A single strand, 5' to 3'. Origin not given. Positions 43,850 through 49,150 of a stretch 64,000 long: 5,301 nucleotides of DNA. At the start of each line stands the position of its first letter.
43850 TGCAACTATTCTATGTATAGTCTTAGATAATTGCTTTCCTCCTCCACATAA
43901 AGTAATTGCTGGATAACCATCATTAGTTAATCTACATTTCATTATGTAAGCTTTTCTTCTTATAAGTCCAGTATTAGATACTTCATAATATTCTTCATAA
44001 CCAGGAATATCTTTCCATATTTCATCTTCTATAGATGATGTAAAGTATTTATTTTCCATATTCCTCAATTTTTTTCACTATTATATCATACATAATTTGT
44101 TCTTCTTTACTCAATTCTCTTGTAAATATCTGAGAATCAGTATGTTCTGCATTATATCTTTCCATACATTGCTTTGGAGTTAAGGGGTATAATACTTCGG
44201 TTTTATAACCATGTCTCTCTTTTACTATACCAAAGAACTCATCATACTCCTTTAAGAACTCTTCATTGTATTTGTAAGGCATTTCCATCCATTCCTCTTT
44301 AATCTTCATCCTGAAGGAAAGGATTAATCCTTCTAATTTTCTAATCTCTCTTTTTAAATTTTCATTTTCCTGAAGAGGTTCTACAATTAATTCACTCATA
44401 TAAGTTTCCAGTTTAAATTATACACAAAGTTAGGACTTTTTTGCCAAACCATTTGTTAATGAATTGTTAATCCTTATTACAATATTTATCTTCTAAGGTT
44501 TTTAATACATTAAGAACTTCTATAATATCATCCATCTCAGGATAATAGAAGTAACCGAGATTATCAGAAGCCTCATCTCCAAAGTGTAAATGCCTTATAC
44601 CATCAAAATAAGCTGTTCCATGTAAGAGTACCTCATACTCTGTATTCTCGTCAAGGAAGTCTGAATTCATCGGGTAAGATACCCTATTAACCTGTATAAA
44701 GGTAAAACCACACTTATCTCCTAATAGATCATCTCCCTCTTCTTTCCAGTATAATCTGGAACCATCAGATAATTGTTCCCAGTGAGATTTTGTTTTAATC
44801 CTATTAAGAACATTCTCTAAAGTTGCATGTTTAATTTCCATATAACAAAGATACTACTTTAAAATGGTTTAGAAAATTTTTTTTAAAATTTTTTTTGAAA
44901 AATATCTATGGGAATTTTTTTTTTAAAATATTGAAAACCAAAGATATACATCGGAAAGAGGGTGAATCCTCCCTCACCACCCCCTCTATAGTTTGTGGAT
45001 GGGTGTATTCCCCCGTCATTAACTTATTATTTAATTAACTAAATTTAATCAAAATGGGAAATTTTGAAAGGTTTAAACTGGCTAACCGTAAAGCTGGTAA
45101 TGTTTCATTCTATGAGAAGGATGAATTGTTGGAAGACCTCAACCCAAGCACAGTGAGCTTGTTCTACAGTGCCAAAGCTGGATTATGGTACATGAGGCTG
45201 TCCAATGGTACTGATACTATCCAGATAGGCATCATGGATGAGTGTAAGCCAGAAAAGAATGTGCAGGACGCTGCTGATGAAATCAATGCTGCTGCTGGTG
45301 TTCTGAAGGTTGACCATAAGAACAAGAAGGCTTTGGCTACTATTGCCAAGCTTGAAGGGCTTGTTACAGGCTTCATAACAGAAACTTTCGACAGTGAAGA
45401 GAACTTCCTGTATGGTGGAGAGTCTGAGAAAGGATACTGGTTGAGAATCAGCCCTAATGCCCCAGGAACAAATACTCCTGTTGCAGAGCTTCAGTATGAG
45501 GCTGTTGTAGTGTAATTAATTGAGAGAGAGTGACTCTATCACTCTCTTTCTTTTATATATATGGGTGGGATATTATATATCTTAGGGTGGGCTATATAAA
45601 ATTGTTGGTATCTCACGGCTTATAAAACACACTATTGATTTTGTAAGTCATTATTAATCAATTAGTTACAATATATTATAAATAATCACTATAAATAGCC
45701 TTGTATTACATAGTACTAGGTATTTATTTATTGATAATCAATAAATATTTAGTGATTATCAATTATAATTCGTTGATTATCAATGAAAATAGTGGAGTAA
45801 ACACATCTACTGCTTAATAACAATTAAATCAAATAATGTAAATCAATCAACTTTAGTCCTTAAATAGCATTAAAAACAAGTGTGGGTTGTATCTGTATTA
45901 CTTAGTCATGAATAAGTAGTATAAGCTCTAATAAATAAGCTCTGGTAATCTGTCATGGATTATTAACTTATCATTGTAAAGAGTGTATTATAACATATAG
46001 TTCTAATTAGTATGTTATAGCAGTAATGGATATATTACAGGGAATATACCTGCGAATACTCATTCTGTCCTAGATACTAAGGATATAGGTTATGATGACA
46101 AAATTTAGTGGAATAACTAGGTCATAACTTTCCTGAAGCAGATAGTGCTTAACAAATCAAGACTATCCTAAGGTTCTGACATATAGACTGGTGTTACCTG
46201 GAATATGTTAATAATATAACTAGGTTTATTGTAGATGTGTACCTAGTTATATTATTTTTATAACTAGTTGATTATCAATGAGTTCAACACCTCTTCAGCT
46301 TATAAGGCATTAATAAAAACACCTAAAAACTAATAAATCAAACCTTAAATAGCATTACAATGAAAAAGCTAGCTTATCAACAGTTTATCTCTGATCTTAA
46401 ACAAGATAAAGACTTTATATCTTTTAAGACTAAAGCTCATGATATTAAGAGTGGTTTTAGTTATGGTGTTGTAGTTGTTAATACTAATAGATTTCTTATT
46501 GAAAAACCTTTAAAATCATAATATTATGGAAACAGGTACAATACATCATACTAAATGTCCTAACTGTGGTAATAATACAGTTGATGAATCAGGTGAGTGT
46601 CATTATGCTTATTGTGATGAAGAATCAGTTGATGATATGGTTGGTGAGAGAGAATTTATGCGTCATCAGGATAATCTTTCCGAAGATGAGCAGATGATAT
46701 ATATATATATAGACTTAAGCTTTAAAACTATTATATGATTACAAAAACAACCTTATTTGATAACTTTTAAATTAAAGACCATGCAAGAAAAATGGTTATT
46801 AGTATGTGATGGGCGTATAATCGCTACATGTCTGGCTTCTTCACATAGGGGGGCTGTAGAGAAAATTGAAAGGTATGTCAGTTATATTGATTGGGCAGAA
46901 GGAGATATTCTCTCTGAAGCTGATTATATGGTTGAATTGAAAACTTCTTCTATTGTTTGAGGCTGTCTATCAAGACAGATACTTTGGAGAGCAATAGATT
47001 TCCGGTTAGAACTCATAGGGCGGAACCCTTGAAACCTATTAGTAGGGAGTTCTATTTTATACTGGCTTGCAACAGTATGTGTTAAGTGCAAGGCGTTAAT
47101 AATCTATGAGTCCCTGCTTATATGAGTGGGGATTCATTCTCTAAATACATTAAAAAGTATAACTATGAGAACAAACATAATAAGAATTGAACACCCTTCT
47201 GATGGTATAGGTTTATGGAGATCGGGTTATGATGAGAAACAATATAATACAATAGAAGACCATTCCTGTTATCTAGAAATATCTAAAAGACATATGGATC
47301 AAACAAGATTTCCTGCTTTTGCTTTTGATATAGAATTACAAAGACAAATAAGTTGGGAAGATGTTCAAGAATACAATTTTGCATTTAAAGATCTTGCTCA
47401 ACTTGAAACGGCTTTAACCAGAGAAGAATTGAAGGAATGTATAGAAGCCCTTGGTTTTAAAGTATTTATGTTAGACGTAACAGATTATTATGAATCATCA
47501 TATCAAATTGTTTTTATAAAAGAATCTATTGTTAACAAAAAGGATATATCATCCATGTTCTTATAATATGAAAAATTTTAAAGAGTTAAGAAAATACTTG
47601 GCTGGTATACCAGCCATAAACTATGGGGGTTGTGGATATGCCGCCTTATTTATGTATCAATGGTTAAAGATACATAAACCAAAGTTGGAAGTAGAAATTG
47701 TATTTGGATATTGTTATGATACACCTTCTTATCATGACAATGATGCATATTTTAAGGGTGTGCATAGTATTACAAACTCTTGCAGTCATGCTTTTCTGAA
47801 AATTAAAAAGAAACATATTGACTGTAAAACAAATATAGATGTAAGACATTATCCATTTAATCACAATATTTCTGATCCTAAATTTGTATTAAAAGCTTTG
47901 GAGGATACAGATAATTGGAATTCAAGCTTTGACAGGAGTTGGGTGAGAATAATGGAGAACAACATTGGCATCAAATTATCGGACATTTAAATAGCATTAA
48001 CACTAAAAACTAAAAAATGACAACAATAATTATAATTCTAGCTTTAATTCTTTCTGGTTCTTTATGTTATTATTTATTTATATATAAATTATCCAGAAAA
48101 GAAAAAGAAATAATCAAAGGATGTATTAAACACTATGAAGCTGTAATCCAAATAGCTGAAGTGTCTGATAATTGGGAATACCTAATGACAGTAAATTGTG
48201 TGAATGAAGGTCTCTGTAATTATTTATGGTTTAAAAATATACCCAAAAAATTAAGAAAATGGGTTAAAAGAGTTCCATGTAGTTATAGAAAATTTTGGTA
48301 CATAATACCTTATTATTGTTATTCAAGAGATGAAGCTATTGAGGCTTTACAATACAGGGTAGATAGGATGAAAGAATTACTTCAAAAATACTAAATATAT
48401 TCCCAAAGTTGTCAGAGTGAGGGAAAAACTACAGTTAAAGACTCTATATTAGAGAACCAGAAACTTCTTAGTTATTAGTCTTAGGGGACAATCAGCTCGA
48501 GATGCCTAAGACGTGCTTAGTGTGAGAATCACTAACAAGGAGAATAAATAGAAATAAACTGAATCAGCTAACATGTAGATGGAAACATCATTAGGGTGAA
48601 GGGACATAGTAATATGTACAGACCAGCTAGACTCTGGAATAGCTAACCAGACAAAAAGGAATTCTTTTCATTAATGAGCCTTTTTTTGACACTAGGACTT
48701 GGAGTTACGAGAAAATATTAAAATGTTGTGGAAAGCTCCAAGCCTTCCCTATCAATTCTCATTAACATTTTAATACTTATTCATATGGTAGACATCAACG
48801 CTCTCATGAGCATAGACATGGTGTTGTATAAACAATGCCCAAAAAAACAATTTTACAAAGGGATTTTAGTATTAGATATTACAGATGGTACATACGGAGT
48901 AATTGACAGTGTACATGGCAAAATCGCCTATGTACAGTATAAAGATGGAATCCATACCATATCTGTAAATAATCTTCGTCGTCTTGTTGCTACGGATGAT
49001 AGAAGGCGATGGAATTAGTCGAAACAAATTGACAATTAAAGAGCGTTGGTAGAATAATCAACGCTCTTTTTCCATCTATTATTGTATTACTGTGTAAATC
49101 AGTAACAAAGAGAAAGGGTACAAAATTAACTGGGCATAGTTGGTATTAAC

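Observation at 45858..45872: Recurring 14-mer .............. placed just upstream of gene or RNA starts on both strands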

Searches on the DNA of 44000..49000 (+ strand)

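Call 7: search_dna_similar(query=window:44000-49000:+, collection=phages, mode=near, max_rows=20)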
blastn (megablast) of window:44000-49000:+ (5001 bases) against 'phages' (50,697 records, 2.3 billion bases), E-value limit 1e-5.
No match.

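Call 14: search_rna_families(source=window, start=44800, end=46500, threshold=evalue, max_evalue=5)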
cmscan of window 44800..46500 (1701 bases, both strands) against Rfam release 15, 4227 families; matches with E-value up to 5: 8.
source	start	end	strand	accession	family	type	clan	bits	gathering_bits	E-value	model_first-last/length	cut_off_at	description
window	46089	46181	+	RF01559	DdR1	Gene; snRNA; snoRNA; CD-box;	-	20.6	70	0.84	1-66/66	no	Dictyostelium snoRNA DdR1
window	46195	46270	+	RF03993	mir-8536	Gene; miRNA;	-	20.2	100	0.46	1-86/86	no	mir-8536 microRNA precursor family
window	45727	45789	+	RF04273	MIR827_2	Gene; miRNA;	CL00143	19.4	67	4.4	1-89/89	no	MIR827_2 microRNA precursor family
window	44810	44867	-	RF00735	mir-367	Gene; miRNA;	-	18.4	54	1.2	1-68/68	no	mir-367 microRNA precursor family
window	45728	45764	+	RF04347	Plastid-ccsA-ndhD-2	Cis-reg;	-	17.3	51.5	4.7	1-53/53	no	Plastid-ccsA-ndhD-2 3UTR RNA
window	46210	46256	+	RF02095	mir-2985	Gene; miRNA;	-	17.1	68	4.5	18-54/71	no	mir-2985 microRNA precursor family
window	45753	45782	-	RF01641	ceN53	Gene; snRNA; snoRNA; CD-box;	-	17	50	4.2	1-74/74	no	Caenorhabditis snoRNA ceN53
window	44847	45014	+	RF01243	snR33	Gene; snRNA; snoRNA; HACA-box;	CL00027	16.8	45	4.2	1-183/183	no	Small nucleolar RNA snR33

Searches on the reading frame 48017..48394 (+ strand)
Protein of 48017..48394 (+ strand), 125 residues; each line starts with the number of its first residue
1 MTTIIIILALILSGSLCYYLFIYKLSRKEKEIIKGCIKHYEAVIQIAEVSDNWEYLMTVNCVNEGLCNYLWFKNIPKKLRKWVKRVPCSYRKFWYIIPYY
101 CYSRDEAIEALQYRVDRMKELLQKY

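Call 23: find_encoding_contigs(protein=window:48017-48394:+, flank=10000, max_places=10)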
Protein window:48017-48394:+ (125 aa): 4 contigs read that carry it; 2 places shown.
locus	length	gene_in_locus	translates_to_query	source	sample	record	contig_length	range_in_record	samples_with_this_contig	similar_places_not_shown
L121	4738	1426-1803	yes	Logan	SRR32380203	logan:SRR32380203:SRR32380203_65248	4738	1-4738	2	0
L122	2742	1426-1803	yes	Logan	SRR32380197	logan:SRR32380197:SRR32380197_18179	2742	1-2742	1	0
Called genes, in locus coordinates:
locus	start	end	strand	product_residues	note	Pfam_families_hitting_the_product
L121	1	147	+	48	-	?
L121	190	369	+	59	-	-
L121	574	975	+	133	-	PF26820:Phage_T4_Y00F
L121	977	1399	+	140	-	-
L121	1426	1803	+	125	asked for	-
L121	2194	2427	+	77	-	-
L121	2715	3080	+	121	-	-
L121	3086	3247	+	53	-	-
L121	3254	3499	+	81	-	-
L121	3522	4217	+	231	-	-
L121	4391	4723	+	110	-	-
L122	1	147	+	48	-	?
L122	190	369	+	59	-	-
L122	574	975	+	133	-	PF26820:Phage_T4_Y00F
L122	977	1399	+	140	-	-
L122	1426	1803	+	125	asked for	-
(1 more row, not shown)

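Call 39: search_protein_families(library=pfam, proteins=[window:48017-48394:+], max_evalue=0.01)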
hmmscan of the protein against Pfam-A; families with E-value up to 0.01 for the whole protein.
window:48017-48394:+ (125 aa): 0 families
